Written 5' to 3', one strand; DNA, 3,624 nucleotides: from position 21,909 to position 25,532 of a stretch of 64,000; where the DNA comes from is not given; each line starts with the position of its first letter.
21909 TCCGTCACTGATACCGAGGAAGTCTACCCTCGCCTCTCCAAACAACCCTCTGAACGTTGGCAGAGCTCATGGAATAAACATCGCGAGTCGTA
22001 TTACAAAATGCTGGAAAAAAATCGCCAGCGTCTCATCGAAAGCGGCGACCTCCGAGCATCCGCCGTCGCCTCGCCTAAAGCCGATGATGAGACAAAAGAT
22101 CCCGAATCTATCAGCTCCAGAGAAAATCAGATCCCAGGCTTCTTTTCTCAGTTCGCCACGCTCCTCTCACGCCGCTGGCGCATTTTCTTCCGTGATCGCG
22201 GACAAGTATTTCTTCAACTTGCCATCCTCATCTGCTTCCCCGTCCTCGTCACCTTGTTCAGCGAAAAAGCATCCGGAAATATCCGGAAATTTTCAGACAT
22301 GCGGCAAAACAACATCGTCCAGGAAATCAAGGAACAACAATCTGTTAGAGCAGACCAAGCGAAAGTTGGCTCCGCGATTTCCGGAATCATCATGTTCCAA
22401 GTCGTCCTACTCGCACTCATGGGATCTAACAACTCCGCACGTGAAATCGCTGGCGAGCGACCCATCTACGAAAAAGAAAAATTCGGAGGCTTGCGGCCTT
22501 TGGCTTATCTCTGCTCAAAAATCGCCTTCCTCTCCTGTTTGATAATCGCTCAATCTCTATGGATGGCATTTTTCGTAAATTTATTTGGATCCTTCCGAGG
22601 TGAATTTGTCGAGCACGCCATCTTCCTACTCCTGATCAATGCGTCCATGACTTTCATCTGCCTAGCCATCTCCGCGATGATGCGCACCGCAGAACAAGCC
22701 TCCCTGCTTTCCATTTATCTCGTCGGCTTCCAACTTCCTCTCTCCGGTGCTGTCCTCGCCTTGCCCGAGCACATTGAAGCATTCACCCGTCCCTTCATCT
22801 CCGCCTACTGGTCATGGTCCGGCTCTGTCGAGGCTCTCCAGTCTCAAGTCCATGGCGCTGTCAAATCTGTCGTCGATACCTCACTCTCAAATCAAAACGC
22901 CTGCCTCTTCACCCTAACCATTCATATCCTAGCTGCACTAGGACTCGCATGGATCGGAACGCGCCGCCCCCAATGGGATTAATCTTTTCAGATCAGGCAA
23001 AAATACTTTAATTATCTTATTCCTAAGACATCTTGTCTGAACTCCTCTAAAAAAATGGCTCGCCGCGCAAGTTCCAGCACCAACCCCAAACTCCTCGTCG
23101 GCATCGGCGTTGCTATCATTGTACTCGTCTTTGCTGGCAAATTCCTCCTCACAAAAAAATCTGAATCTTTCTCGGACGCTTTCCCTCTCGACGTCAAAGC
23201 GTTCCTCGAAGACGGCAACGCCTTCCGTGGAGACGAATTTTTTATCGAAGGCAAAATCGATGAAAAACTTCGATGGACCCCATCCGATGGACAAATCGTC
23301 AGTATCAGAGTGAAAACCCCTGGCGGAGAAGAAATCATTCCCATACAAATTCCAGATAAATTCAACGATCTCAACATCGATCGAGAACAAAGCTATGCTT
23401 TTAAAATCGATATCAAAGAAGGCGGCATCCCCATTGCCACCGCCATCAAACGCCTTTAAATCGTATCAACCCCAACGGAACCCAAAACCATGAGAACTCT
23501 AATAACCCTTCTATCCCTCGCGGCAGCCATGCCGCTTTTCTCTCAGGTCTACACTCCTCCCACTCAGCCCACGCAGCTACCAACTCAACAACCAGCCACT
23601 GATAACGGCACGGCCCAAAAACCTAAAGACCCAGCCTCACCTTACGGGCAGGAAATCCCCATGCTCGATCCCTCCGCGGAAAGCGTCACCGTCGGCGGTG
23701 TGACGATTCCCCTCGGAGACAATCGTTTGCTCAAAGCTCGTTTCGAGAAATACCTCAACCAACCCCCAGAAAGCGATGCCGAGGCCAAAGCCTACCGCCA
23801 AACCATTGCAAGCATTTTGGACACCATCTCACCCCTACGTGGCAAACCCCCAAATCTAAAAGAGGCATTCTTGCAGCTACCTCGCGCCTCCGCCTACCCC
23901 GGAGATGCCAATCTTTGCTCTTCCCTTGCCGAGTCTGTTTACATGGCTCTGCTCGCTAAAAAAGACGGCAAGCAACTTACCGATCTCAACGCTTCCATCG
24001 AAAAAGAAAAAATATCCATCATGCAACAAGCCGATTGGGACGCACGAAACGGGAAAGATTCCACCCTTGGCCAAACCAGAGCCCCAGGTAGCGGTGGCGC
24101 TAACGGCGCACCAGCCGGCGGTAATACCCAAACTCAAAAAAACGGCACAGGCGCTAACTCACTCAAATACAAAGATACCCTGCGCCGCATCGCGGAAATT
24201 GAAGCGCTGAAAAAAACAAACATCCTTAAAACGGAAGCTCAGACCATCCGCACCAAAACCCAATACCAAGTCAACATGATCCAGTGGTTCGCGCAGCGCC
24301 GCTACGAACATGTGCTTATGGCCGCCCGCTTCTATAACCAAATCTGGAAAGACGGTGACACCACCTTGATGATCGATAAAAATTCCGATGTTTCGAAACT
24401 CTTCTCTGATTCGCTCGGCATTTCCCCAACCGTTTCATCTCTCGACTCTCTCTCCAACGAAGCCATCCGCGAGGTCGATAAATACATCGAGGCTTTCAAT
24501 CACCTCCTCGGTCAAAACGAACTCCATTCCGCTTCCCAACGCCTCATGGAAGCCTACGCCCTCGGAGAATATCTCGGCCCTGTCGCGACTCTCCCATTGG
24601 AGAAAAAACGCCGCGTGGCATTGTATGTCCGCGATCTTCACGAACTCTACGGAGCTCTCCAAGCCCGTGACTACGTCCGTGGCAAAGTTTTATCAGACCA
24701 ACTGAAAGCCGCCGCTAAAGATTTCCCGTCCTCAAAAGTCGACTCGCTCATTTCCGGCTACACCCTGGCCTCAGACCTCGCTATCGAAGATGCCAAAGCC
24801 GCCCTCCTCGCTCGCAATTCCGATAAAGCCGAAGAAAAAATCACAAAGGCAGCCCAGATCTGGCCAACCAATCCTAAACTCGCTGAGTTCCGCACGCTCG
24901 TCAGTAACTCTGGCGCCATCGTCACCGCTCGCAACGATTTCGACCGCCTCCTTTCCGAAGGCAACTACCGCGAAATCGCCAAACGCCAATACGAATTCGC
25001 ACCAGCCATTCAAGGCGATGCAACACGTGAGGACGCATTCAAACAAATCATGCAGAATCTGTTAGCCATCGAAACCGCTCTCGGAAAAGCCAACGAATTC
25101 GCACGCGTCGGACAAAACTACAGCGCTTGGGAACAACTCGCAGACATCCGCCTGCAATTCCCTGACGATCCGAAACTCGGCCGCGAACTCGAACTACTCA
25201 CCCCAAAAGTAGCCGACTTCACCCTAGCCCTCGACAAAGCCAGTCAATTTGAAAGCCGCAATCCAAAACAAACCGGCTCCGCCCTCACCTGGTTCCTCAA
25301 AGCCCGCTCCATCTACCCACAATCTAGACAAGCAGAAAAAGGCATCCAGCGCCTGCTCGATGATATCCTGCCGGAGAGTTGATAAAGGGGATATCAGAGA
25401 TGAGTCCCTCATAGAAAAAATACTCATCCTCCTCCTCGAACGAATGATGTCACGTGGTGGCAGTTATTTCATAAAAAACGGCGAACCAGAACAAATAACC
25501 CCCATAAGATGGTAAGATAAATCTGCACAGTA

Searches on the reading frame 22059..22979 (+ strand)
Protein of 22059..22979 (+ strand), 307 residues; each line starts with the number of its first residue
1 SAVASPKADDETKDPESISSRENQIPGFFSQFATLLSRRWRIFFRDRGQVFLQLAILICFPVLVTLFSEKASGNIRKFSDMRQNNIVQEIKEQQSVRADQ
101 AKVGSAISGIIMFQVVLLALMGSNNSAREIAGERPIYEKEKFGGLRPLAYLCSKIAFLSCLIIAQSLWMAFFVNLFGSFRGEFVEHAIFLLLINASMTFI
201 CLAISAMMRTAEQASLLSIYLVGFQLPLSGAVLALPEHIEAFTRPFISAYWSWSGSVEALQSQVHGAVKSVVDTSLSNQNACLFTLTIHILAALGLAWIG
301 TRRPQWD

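Call 79: search_solved_structures(query=window:22059-22979:+, max_evalue=10)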
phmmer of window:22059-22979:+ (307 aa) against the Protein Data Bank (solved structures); distinct sequences matched with E-value up to 10: 0.

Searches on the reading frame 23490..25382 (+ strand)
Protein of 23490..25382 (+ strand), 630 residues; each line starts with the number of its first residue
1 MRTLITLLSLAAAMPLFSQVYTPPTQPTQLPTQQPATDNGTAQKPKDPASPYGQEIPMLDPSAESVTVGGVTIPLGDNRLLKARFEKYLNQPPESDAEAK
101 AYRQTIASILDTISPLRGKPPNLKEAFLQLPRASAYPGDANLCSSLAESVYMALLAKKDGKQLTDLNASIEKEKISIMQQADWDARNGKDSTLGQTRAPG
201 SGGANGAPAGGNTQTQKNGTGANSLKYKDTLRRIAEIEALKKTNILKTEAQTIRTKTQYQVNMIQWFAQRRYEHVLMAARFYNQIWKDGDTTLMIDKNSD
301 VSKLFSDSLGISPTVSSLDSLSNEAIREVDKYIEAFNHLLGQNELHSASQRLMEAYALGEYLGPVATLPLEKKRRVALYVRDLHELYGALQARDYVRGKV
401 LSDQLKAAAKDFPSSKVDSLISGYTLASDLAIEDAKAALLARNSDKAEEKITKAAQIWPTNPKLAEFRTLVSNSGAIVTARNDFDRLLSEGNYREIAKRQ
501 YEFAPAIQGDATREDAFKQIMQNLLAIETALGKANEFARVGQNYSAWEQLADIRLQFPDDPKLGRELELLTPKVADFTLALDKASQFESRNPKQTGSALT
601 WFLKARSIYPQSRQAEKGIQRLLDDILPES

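Call 4: search_protein_families(library=pfam, proteins=[window:23490-25382:+], max_evalue=0.01)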
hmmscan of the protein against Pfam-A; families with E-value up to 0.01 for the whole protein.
window:23490-25382:+ (630 aa): 0 families

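Call 36: search_protein_families(library=ncbifam, proteins=[window:23490-25382:+], max_evalue=0.001)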
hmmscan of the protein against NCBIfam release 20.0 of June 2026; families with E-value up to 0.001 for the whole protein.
window:23490-25382:+ (630 aa): 0 families

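Call 81: find_homologous_proteins(query=window:23490-25382:+, max_evalue=0.001)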
Query window:23490-25382:+ (630 aa): 1124 proteins with E <= 0.001 among 8000 candidates; the best 120 are listed.
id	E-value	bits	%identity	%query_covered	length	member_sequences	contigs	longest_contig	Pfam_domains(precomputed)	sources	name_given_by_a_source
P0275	0.0e+0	1386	100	100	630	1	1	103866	-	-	-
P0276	0.0e+0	1346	98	100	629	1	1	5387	-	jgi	jgi:hypothetical protein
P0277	0.0e+0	1307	94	100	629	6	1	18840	-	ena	-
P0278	0.0e+0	1295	93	100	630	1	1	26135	-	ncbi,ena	-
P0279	0.0e+0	1281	92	100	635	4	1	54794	-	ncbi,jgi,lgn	jgi:hypothetical protein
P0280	0.0e+0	1224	88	100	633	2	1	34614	-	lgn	-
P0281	0.0e+0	1203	88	100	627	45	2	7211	-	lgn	-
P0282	0.0e+0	1186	86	100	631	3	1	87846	-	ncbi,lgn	-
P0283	0.0e+0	1177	85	100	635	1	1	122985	-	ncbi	ncbi:MAG: hypothetical protein V4727_11595 [Verrucomicrobiota bacterium]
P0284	0.0e+0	1177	84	100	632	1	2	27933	-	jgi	jgi:hypothetical protein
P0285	0.0e+0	1154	84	100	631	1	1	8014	-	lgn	-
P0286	0.0e+0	1148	83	100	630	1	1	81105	-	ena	-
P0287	0.0e+0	1143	83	100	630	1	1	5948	-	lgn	-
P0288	0.0e+0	1136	82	100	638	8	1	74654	-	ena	-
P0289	0.0e+0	1134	82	100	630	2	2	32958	-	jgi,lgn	jgi:hypothetical protein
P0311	1.0e-297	1007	74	97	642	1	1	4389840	-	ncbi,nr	ncbi:hypothetical protein HZ994_17710 [Akkermansiaceae bacterium]|nr:hypothetical protein HZ994_1771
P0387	1.5e-280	950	70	99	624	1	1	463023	-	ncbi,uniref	ncbi:hypothetical protein ACFSSA_12630 [Luteolibacter algae]|uniref:Uncharacterized protein n=1 Tax=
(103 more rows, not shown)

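Call 82: find_encoding_contigs(protein=P0311, flank=10000, max_places=1)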
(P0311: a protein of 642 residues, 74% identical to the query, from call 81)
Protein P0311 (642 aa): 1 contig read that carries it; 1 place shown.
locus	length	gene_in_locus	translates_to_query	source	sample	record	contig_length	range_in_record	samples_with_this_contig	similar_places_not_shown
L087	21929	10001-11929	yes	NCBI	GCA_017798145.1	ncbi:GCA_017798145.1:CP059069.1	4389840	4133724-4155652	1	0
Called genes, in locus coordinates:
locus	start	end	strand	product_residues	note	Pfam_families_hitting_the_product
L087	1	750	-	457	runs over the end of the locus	-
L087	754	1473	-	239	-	-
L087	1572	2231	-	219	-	PF21948:LplA-B_cat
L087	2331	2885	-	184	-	PF07929:PRiA4_ORF3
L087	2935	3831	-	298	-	-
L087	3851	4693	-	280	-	PF00834:Ribul_P_3_epim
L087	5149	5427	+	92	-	-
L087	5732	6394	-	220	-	PF10067:DUF2306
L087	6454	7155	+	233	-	PF13308:YARHG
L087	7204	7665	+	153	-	PF01592:NifU_N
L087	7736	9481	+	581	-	PF02463:SMC_N (faint), PF00005:ABC_tran, PF13401:AAA_22, PF13304:AAA_21 (weak), PF01061:ABC2_membrane, PF12698:ABC2_membrane_3 (weak)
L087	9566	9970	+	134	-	-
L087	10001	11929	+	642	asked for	-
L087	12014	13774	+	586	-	PF07584:BatA, PF24156:DUF7407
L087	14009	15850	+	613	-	PF27167:HTH_GRAD, PF03449:GreA_GreB_N, PF01272:GreA_GreB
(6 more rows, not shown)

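Call 83: find_encoding_contigs(protein=P0387, flank=10000, max_places=1)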
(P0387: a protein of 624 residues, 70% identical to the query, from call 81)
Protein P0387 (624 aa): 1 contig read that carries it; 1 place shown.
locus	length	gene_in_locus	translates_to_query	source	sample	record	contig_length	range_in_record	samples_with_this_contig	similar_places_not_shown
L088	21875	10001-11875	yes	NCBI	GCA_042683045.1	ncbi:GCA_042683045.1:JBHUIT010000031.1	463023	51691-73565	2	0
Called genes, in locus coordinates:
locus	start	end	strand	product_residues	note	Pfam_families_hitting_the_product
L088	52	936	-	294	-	PF00126:HTH_1, PF03466:LysR_substrate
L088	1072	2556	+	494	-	PF00199:Catalase, PF06628:Catalase-rel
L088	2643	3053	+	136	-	-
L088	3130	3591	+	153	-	PF14588:YjgF_endoribonc, PF01042:Ribonuc_L-PSP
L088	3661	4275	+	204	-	PF01726:LexA_DNA_bind, PF00717:Peptidase_S24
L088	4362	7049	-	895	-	PF23500:DUF7133, PF13646:HEAT_2 (weak), PF00034:Cytochrom_C (faint)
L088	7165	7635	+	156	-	PF01592:NifU_N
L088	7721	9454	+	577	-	PF02463:SMC_N (weak), PF00005:ABC_tran, PF13304:AAA_21 (faint), PF13401:AAA_22 (weak), PF19055:ABC2_membrane_7 (faint), PF01061:ABC2_membrane, PF12698:ABC2_membrane_3 (weak)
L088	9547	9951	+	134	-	-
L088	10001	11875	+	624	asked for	-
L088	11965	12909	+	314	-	PF01145:Band_7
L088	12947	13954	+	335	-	PF01145:Band_7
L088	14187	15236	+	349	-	PF13524:Glyco_trans_1_2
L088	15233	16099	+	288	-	PF01755:Glyco_transf_25 (weak)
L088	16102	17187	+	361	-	PF00852:Glyco_transf_10 (weak)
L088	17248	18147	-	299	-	-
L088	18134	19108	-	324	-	PF00294:PfkB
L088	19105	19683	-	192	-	PF13580:SIS_2, PF01380:SIS (weak)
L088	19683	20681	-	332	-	PF01073:3Beta_HSD, PF01370:Epimerase, PF04321:RmlD_sub_bind, PF16363:GDP_Man_Dehyd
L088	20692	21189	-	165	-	PF01467:CTP_transf_like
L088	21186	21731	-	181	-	PF08645:PNK3P (weak), PF00702:Hydrolase, PF13419:HAD_2, PF13242:Hydrolase_like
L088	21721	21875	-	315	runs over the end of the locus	PF01075:Glyco_transf_9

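Call 88: search_protein_families(library=ncbifam, proteins=[L088:18134-19108:-, L088:19105-19683:-, L088:19683-20681:-, L088:20692-21189:-, L088:21186-21731:-, L088:17248-18147:-, L088:14187-15236:+], max_evalue=0.00001)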
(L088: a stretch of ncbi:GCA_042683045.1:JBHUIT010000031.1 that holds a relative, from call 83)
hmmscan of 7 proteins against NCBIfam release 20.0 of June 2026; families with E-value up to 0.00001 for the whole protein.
L088:18134-19108:- (324 aa): 19 families
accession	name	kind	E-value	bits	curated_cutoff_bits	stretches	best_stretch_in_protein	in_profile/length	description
TIGR02198.1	rfaE_dom_I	equivalog_domain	1.6e-101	339.6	345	1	7-322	2-312/315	D-glycero-beta-D-manno-heptose-7-phosphate kinase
NF008454.0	PRK11316.1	equivalog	9.2e-81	271.8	521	1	6-322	4-310/475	bifunctional D-glycero-beta-D-manno-heptose-7-phosphate kinase/D-glycero-beta-D-manno-heptose 1-phosphate adenylyltransferase HldE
TIGR02152.1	D_ribokin_bact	equivalog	4e-24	85.5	299.65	1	15-318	1-292/298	ribokinase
TIGR03168.1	1-PFK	subfamily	1.3e-18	67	216.4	1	48-322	31-297/305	hexose kinase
NF053626.1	RibKinHalex1628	equivalog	8.5e-17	61.6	330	1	45-114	29-100/293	ATP-dependent ribose-1-phosphate kinase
TIGR03828.1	pfkB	equivalog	4.8e-16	58.7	292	1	48-322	31-297/305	1-phosphofructokinase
NF008353.0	PRK11142.1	equivalog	2e-15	57.1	341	1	44-318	31-295/307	ribokinase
TIGR04382.1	myo_inos_iolC_N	equivalog_domain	1.3e-13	50.9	300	1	233-319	216-302/309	5-dehydro-2-deoxygluconokinase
NF006957.1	PRK09434.1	equivalog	8e-13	48.5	450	1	222-300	197-274/302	fructokinase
NF007321.0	PRK09813.1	equivalog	5.3e-11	42.5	247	0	42-106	14-77/261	fructoselysine 6-kinase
NF041134.1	R1P_kin_Thcocales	equivalog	1.6e-10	40.9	500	1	52-314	37-270/291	ADP-dependent ribose-1-phosphate kinase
NF040938.1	KDG_KDGal_kin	equivalog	8.2e-10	38.3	400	0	225-318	204-295/305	bifunctional 2-dehydro-3-deoxygluconokinase/2-dehydro-3-deoxygalactonokinase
NF007068.0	PRK09513.1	equivalog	2.5e-09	36.8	432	0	199-310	183-289/312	1-phosphofructokinase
NF047869.1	myo_kin_aldol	exception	1.2e-08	33.8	600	0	236-320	236-325/586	bifunctional 5-dehydro-2-deoxygluconokinase/5-dehydro-2-deoxyphosphogluconate aldolase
NF007416.0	PRK09954.1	equivalog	1.7e-08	33.8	561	1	51-317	91-348/362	sugar kinase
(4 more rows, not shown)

L088:19105-19683:- (192 aa): 9 families
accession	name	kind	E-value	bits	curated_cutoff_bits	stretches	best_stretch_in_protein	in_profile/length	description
TIGR00441.1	gmhA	equivalog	2.1e-61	206.5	209.45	1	33-182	4-153/154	D-sedoheptulose 7-phosphate isomerase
NF010546.0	PRK13936.1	equivalog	2.5e-61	206.9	276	1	4-184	10-190/197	phosphoheptose isomerase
NF001628.0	PRK00414.1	equivalog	1.5e-49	168.2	265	1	5-182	10-186/192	D-sedoheptulose 7-phosphate isomerase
NF008138.0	PRK10886.1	equivalog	4.5e-42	144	352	1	16-188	17-192/196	DnaA initiator-associating protein DiaA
NF010547.0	PRK13938.1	equivalog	4.6e-35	121.1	320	1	26-182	31-187/196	D-sedoheptulose 7-phosphate isomerase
NF003915.0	PRK05441.1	subfamily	3.1e-09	36.3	168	1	10-162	32-185/300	N-acetylmuramic acid 6-phosphate etherase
NF009222.0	PRK12570.1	subfamily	1.2e-07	30.9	255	1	10-149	39-179/307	N-acetylmuramic acid 6-phosphate etherase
TIGR00274.1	TIGR00274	equivalog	1.3e-06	27.7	302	1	15-160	32-178/291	N-acetylmuramic acid 6-phosphate etherase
NF002805.0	PRK02947.1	subfamily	8.7e-06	25.1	135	0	10-141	12-140/247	sugar isomerase domain-containing protein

L088:19683-20681:- (332 aa): 15 families
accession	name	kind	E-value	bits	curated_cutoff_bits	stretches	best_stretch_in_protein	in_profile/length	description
TIGR02197.1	heptose_epim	equivalog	5.3e-114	380.6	274.6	1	7-320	1-314/316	ADP-glyceromanno-heptose 6-epimerase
NF008360.0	PRK11150.1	equivalog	8.9e-75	251.8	452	1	7-317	2-304/310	ADP-glyceromanno-heptose 6-epimerase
TIGR01179.1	galE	equivalog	6.8e-23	81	262.3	1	6-311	1-317/332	UDP-glucose 4-epimerase GalE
TIGR01181.1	dTDP_gluc_dehyt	equivalog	3.8e-15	55.8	365.1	1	6-320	1-312/321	dTDP-glucose 4,6-dehydratase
TIGR03466.1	HpnA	hypoth_equivalog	1.2e-11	44.1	367.65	1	6-152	2-146/327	hopanoid-associated sugar epimerase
NF007956.0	PRK10675.1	subfamily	4.8e-11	42.4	394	1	6-277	2-291/338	UDP-glucose 4-epimerase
NF011728.1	PRK15181.1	equivalog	4.6e-10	39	760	1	114-250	135-266/348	Vi polysaccharide biosynthesis UDP-N-acetylglucosaminuronic acid C-4 epimerase TviC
NF043036.1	ErythonDh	equivalog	1e-09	38.1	325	1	6-167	2-172/321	D-erythronate dehydrogenase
NF047922.1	GDPFucSynFcl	equivalog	1.1e-09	38.2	500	0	172-320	161-302/308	GDP-L-fucose synthase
TIGR04180.1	EDH_00030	hypoth_equivalog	8.7e-09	34.9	475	1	7-273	1-263/297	NAD-dependent 4,6-dehydratase LegB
NF007582.0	PRK10217.1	equivalog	4.9e-08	32.5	698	1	6-266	3-270/355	dTDP-glucose 4,6-dehydratase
TIGR01777.1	yfcH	hypoth_equivalog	6.7e-08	32.4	207.35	0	7-128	1-120/292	TIGR01777 family oxidoreductase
NF042423.1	oxyalk_red_Shew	equivalog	2.2e-07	30.3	580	1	4-183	8-182/331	2-alkyl-3-oxoalkanoate reductase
TIGR01214.1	rmlD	equivalog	6.8e-07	28.7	224.05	1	6-153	1-130/285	dTDP-4-dehydrorhamnose reductase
NF041293.1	G6PDh_Azf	equivalog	7.1e-06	25.6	400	0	5-151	3-156/252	NAD-dependent glucose-6-phosphate dehydrogenase Azf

L088:20692-21189:- (165 aa): 5 families
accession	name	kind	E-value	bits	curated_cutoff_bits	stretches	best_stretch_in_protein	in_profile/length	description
TIGR02199.1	rfaE_dom_II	equivalog_domain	2.6e-44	150.5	181.5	1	21-162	4-143/144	D-glycero-beta-D-manno-heptose 1-phosphate adenylyltransferase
NF008454.0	PRK11316.1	equivalog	2.2e-38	132.1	521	1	8-163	320-473/475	bifunctional D-glycero-beta-D-manno-heptose-7-phosphate kinase/D-glycero-beta-D-manno-heptose 1-phosphate adenylyltransferase HldE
TIGR00125.1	cyt_tran_rel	domain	7.2e-13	48.5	27.7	1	31-95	2-63/65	adenylyltransferase/cytidyltransferase family protein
TIGR01518.1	g3p_cytidyltrns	equivalog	1e-07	32.1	165.4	1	31-98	1-66/125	glycerol-3-phosphate cytidylyltransferase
NF001985.0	PRK00777.1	subfamily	3.5e-06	27.2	104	1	33-89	9-63/157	pantetheine-phosphate adenylyltransferase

L088:21186-21731:- (181 aa): 13 families
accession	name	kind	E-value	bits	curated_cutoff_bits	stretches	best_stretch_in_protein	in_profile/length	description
TIGR01662.1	HAD-SF-IIIA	subfamily_domain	3.1e-28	98.6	44.6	1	4-146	1-140/141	HAD-IIIA family hydrolase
NF006506.0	PRK08942.1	equivalog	1.2e-22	80.3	178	1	3-156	3-159/182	D-glycero-beta-D-manno-heptose 1,7-bisphosphate 7-phosphatase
TIGR01656.1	Histidinol-ppas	subfamily_domain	2.1e-22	79.6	84.15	1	4-142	1-143/149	histidinol-phosphate phosphatase domain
NF003937.0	PRK05446.1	equivalog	4e-14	52.4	443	1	2-145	2-149/355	bifunctional histidinol-phosphatase/imidazoleglycerol-phosphate dehydratase HisB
TIGR00213.1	GmhB_yaeD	subfamily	4e-12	46.2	149.6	1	4-137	2-142/176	D-glycero-beta-D-manno-heptose 1,7-bisphosphate 7-phosphatase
TIGR01261.1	hisB_Nterm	equivalog_domain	2.2e-11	43.5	140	1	4-142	2-144/161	histidinol-phosphatase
NF050049.1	HBPPhtaseGmhB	domain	4.2e-10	39.7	250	1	1-140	1-139/171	D-glycero-alpha-D-manno-heptose-1,7-bisphosphate 7-phosphatase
NF009695.0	PRK13222.1-2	equivalog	4.7e-10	39.3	225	1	99-150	148-199/226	phosphoglycolate phosphatase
NF005264.0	PRK06769.1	equivalog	8.1e-10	38.8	217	1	4-177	5-171/175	HAD-IIIA family hydrolase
TIGR01449.2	PGP_bact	equivalog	5.7e-09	35.8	180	1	99-149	139-189/213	phosphoglycolate phosphatase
NF009698.0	PRK13223.1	equivalog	1.2e-06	28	466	0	100-150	156-206/272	phosphoglycolate phosphatase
NF009697.0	PRK13222.1-4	equivalog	2.4e-06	27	327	0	98-148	147-197/232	phosphoglycolate phosphatase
NF009694.0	PRK13222.1-1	equivalog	4.3e-06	26.2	415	0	99-149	165-215/252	phosphoglycolate phosphatase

L088:17248-18147:- (299 aa): 0 families

L088:14187-15236:+ (349 aa): 0 families
